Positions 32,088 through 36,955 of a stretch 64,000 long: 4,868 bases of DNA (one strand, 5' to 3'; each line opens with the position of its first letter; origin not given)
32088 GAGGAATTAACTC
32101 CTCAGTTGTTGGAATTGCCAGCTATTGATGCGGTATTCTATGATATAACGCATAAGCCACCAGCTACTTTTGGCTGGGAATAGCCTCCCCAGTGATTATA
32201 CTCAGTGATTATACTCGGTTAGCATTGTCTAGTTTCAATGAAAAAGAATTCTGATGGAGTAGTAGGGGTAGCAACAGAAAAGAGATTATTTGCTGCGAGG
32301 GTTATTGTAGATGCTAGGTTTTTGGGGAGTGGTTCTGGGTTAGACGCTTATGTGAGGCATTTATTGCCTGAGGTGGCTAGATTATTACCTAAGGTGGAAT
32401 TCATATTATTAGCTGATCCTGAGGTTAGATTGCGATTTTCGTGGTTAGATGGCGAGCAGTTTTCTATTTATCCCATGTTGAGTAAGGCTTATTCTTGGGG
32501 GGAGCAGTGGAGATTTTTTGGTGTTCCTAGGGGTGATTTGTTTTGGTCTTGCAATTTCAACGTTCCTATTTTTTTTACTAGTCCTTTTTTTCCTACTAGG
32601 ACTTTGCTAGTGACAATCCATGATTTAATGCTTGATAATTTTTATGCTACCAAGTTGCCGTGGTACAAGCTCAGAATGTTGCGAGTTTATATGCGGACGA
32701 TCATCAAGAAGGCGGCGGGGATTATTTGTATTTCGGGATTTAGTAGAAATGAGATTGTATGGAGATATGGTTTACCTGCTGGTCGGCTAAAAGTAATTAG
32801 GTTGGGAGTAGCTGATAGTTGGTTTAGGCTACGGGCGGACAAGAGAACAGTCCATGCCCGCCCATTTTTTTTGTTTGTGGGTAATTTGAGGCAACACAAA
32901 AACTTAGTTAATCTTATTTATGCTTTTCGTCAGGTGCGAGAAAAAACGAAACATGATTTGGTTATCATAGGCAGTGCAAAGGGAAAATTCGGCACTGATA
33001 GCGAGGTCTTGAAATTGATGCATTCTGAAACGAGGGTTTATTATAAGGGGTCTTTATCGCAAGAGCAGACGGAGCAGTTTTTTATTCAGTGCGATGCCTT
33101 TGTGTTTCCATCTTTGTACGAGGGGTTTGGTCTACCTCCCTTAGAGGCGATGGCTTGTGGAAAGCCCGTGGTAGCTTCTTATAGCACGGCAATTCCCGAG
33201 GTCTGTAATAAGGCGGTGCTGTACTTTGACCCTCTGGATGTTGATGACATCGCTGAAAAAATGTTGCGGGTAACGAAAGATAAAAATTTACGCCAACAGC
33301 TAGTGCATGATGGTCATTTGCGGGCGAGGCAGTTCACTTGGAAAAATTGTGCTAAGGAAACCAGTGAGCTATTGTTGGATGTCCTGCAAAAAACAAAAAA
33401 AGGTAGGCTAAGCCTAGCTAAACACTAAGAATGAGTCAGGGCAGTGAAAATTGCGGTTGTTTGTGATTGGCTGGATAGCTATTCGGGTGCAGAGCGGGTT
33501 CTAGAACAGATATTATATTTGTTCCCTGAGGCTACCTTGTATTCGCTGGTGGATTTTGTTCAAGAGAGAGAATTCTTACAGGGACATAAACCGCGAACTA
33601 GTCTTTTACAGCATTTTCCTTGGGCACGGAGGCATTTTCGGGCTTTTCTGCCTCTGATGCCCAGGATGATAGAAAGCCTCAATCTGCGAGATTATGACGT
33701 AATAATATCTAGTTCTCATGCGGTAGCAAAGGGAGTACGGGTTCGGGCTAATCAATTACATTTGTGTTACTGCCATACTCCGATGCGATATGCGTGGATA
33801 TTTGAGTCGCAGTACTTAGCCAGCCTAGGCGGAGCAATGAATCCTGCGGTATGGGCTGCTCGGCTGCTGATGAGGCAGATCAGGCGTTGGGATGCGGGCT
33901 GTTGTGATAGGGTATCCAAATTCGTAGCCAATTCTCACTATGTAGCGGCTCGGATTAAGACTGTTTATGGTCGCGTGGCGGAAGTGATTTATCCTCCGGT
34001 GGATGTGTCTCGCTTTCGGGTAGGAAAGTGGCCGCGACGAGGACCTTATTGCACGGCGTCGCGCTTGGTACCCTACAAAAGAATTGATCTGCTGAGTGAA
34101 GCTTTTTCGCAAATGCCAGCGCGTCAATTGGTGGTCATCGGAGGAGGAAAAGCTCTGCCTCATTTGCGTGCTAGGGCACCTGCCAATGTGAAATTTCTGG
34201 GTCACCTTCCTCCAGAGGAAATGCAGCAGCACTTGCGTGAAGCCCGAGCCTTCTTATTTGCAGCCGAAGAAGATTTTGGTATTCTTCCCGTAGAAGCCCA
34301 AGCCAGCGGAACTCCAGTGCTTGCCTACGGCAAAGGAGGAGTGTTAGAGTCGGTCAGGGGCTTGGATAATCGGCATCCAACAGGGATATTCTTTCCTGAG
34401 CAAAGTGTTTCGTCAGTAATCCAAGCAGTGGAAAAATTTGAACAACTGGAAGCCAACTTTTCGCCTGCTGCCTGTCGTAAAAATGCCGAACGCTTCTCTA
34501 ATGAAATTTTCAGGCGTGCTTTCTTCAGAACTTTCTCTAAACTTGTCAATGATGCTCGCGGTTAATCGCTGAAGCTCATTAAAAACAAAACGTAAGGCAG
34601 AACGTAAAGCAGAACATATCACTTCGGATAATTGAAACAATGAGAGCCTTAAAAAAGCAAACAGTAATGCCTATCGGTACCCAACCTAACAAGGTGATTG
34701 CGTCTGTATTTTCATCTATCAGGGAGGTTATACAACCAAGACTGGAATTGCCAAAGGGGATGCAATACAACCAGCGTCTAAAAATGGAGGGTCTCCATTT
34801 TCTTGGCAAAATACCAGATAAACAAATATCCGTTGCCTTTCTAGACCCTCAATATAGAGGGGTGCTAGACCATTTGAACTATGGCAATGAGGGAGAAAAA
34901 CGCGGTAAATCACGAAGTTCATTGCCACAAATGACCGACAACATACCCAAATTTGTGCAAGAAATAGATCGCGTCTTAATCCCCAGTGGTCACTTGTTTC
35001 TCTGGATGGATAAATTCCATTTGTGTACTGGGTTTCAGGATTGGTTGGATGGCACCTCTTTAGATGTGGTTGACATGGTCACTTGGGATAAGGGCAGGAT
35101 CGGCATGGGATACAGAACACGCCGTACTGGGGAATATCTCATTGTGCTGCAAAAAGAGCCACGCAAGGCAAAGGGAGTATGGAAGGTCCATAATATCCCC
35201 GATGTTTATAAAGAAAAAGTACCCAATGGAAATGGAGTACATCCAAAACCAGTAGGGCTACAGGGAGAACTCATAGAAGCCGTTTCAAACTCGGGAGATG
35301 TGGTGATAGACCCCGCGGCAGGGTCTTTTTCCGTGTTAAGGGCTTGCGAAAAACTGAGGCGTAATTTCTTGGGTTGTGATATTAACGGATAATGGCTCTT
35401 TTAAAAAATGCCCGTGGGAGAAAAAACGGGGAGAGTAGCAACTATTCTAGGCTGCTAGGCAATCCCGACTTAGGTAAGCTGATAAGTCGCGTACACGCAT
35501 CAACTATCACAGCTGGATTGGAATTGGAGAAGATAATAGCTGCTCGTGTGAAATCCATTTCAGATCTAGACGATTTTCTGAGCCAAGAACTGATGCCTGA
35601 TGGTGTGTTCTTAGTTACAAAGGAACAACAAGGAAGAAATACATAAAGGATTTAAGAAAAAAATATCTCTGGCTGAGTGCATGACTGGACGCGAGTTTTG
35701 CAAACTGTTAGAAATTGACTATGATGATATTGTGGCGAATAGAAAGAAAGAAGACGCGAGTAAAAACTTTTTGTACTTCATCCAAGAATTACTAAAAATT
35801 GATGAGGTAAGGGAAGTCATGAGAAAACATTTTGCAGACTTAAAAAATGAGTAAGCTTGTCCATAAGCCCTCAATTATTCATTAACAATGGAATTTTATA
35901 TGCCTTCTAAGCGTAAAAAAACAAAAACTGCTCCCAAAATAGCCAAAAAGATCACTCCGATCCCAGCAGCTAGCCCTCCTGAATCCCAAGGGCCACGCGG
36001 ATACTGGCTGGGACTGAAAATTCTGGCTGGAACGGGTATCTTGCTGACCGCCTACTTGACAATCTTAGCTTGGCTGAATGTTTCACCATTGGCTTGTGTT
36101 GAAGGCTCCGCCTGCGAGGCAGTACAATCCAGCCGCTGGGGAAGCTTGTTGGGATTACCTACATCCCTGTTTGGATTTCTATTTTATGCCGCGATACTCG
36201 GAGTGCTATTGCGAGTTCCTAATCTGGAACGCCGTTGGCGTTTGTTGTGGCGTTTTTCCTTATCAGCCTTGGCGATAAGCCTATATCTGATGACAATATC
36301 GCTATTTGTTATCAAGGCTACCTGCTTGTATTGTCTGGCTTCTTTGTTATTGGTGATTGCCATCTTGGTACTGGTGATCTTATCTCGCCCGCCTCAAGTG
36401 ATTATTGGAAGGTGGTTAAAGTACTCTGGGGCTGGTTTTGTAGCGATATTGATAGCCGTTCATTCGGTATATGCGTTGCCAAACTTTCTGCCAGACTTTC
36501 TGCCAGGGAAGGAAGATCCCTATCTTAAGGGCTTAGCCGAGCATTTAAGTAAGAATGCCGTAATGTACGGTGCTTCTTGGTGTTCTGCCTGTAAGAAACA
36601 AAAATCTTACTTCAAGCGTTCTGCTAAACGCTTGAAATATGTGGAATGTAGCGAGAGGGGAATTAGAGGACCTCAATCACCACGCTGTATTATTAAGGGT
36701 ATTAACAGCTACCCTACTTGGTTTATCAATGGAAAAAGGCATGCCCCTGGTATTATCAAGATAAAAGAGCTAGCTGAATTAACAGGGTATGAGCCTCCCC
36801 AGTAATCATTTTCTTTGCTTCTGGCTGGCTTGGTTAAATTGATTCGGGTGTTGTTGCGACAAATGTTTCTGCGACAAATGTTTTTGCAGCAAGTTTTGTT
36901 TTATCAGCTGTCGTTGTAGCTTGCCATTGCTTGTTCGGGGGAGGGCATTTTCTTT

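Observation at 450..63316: Locus-specific tandem arrays fill at least 20 intergenic spacers; 13/14-bp units dominate outside genes and multiples of 3 inside genes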

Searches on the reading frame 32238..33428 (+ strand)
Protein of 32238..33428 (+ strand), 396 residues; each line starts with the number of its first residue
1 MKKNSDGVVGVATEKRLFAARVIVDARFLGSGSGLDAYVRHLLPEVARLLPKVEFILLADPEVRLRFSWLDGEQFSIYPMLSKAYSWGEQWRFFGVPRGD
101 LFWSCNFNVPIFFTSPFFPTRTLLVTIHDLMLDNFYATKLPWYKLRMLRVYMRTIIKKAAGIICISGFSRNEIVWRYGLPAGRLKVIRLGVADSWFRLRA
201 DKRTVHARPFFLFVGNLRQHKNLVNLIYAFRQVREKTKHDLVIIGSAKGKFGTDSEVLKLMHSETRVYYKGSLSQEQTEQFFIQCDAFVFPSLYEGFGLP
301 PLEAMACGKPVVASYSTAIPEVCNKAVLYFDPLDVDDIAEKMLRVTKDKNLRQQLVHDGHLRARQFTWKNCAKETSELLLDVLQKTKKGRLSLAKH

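Call 9: search_protein_families(library=pfam, proteins=[window:32238-33428:+])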
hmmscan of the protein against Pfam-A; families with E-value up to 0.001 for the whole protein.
window:32238-33428:+ (396 aa): 6 families
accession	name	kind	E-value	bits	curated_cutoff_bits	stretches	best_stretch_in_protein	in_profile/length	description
PF00534.26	Glycos_transf_1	-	1.1e-32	113.4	26.4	1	200-357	7-167/172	Glycosyl transferases group 1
PF13692.12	Glyco_trans_1_4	-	6e-27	95.1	27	1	209-348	2-142/142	Glycosyl transferases group 1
PF20706.3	GT4-conflict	-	1.1e-09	38.2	26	1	203-317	190-314/385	Family 4 Glycosyltransferase in conflict systems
PF13524.12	Glyco_trans_1_2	-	5.7e-09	36.5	25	1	230-374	6-141/144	Glycosyl transferase-like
PF13439.12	Glyco_transf_4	-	3.7e-08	34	28.5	1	123-192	99-167/170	Glycosyltransferase Family 4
PF13579.12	Glyco_trans_4_4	-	0.00054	20.8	29.7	0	122-190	96-158/158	Glycosyl transferase 4-like domain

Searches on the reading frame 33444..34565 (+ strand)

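Call 9: search_protein_families(library=pfam, proteins=[window:33444-34565:+])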
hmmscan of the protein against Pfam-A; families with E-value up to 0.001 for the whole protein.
window:33444-34565:+ (373 aa): 4 families
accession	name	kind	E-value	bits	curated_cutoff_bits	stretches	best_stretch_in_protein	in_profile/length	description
PF00534.26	Glycos_transf_1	-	6.9e-20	71.7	26.4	1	203-349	19-170/172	Glycosyl transferases group 1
PF13692.12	Glyco_trans_1_4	-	2.8e-16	60.5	27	1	204-331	6-138/142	Glycosyl transferases group 1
PF13439.12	Glyco_transf_4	-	6.6e-10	39.7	28.5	1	56-190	45-170/170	Glycosyltransferase Family 4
PF20706.3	GT4-conflict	-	0.00097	18.6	26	0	257-305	272-321/385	Family 4 Glycosyltransferase in conflict systems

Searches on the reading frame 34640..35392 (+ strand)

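Call 29: search_protein_families(library=pfam, max_evalue=0.01, proteins=[window:34640-35392:+])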
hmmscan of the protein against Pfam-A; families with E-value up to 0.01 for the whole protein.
window:34640-35392:+ (250 aa): 1 family
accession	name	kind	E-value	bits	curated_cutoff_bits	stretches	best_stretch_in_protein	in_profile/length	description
PF01555.25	N6_N4_Mtase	-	6.9e-16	59.3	26.7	1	68-249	6-212/221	DNA methylase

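Call 54: search_protein_families(library=padloc, proteins=[window:34640-35392:+], max_evalue=0.001)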
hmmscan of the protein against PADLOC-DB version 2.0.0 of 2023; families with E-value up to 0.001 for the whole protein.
window:34640-35392:+ (250 aa): 25 families
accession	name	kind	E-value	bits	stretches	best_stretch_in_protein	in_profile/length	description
PDLC03271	MTase_II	-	7.4e-82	272.4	1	44-248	12-218/228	Type II methyltransferase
PDLC03379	MTase_II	-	3e-20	71.2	1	51-249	26-230/267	Type II methyltransferase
PDLC03371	MTase_II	-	3.6e-18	64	2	172-249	167-241/260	Type II methyltransferase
PDLC03299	MTase_II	-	1.4e-12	45.7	1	179-249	179-246/296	Type II methyltransferase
PDLC03387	MTase_II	-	2.9e-10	37.8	1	177-249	190-264/289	Type II methyltransferase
PDLC03339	MTase_II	-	4.5e-10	36.8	1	132-249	146-260/399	Type II methyltransferase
PDLC03265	MTase_II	-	5.4e-10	37.2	1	187-249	252-317/333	Type II methyltransferase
PDLC03238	MTase_II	-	2.5e-09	34.7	1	17-122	100-195/428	Type II methyltransferase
PDLC03353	MTase_II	-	9.6e-09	33.1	1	176-249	171-239/260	Type II methyltransferase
PDLC03251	MTase_II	-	1.1e-08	32.8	1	201-247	205-253/282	Type II methyltransferase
PDLC03308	MTase_II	-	1.2e-08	32.4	1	107-250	237-384/419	Type II methyltransferase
PDLC03229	MTase_II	-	2.7e-08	31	1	144-241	282-381/436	Type II methyltransferase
PDLC03321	MTase_II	-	7.2e-08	29.9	1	49-249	19-231/245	Type II methyltransferase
PDLC03320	MTase_II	-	2.1e-07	28.4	1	177-249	194-263/289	Type II methyltransferase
PDLC03216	MTase_II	-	2.5e-07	28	1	177-247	170-242/364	Type II methyltransferase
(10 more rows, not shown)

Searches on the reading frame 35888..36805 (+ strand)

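Call 29: search_protein_families(library=pfam, max_evalue=0.01, proteins=[window:35888-36805:+])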
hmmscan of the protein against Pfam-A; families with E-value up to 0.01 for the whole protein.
window:35888-36805:+ (305 aa): 1 family
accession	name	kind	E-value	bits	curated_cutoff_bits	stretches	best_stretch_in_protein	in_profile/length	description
PF07884.19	VKOR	-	3.1e-22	79.6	27.5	1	45-164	5-134/134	Vitamin K epoxide reductase family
